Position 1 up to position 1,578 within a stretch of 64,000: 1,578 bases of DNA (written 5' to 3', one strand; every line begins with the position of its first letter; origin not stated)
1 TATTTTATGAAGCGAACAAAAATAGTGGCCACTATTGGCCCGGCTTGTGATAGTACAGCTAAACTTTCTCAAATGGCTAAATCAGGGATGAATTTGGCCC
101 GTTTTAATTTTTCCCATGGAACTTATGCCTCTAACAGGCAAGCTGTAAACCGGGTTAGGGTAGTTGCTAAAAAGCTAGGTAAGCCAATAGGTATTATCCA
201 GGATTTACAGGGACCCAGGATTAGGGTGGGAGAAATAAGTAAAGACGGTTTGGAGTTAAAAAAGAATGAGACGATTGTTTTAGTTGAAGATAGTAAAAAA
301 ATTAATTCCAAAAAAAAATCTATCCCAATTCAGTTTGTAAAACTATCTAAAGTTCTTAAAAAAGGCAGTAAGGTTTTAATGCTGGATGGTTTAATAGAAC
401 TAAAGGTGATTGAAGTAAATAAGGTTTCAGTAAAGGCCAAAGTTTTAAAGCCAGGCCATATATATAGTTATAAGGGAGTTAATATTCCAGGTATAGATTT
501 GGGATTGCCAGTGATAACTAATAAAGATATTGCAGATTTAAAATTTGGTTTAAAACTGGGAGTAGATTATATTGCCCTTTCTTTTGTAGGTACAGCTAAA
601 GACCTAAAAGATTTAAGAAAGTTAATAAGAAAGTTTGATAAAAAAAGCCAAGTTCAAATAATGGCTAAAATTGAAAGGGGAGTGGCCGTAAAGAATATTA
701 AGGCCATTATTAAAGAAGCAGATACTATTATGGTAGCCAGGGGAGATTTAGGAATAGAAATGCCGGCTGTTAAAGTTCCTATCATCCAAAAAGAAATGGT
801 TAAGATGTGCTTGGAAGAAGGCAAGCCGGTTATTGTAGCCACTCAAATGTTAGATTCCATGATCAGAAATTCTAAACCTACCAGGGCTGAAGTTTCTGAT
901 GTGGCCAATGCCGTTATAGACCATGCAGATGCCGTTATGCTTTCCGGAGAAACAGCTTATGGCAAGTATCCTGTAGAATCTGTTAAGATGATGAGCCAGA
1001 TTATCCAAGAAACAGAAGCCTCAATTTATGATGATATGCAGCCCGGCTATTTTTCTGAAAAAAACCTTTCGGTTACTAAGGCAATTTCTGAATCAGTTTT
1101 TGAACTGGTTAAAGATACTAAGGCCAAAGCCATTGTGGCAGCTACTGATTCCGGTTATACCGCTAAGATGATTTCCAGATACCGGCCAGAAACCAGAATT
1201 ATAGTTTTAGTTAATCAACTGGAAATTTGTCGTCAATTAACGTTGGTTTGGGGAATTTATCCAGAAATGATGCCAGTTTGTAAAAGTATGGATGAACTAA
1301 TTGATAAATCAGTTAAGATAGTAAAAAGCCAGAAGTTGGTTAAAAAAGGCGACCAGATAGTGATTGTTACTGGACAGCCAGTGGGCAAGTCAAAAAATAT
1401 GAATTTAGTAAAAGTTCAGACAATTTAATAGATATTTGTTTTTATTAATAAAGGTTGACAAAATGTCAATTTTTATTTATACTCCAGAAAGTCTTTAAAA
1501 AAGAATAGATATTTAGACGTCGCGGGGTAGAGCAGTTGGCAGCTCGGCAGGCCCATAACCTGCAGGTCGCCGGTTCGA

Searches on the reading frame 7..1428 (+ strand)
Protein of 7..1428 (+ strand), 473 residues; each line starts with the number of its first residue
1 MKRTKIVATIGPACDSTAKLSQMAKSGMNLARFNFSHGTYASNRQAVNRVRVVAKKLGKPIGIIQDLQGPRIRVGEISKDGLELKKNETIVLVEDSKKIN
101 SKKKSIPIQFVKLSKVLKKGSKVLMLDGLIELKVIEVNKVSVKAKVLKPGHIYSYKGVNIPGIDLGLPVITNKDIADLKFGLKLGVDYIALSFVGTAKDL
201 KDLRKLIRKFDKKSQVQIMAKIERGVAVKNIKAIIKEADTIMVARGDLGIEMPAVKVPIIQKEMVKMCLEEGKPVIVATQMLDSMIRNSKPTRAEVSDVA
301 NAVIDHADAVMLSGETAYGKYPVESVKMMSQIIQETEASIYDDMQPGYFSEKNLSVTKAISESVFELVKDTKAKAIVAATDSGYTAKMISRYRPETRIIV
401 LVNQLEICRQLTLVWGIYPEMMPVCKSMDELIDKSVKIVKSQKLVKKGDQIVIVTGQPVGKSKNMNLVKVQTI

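Call 71: find_encoding_contigs(protein=window:7-1428:+, flank=10000, max_places=1)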
Protein window:7-1428:+ (473 aa): 7 contigs read that carry it; 1 place shown.
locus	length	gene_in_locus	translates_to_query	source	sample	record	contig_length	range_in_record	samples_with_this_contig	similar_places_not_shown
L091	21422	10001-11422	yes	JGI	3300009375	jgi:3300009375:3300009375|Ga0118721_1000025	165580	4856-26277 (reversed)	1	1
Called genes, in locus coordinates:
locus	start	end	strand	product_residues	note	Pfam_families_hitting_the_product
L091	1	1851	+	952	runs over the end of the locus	PF00005:ABC_tran (faint), PF02463:SMC_N (faint), PF13175:AAA_15 (faint), PF13191:AAA_16 (faint), PF13304:AAA_21 (faint), PF13481:AAA_25 (faint), PF17760:UvrA_inter, PF17755:UvrA_DNA-bind, +2 more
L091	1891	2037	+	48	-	-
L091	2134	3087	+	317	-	-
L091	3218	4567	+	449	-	PF04932:Wzy_C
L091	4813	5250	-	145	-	-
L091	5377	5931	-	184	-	-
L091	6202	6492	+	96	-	PF00166:Cpn10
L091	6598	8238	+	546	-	PF00118:Cpn60_TCP1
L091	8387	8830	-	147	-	-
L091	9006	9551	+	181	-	-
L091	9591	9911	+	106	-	PF09685:MamF_MmsF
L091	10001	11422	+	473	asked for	PF00224:PK, PF03328:HpcH_HpaI (weak), PF02887:PK_C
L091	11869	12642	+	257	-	PF00142:Fer4_NifH (weak), PF01656:CbiA, PF02374:ArsA_ATPase, PF06564:CBP_BcsQ, PF09140:MipZ (weak), PF10609:ParA, PF13614:AAA_31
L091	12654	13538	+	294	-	PF02195:ParB_N, PF17762:HTH_ParB, PF23552:ParB_C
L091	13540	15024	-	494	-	PF13328:HD_4, PF01966:HD, PF04607:RelA_SpoT, PF02824:TGS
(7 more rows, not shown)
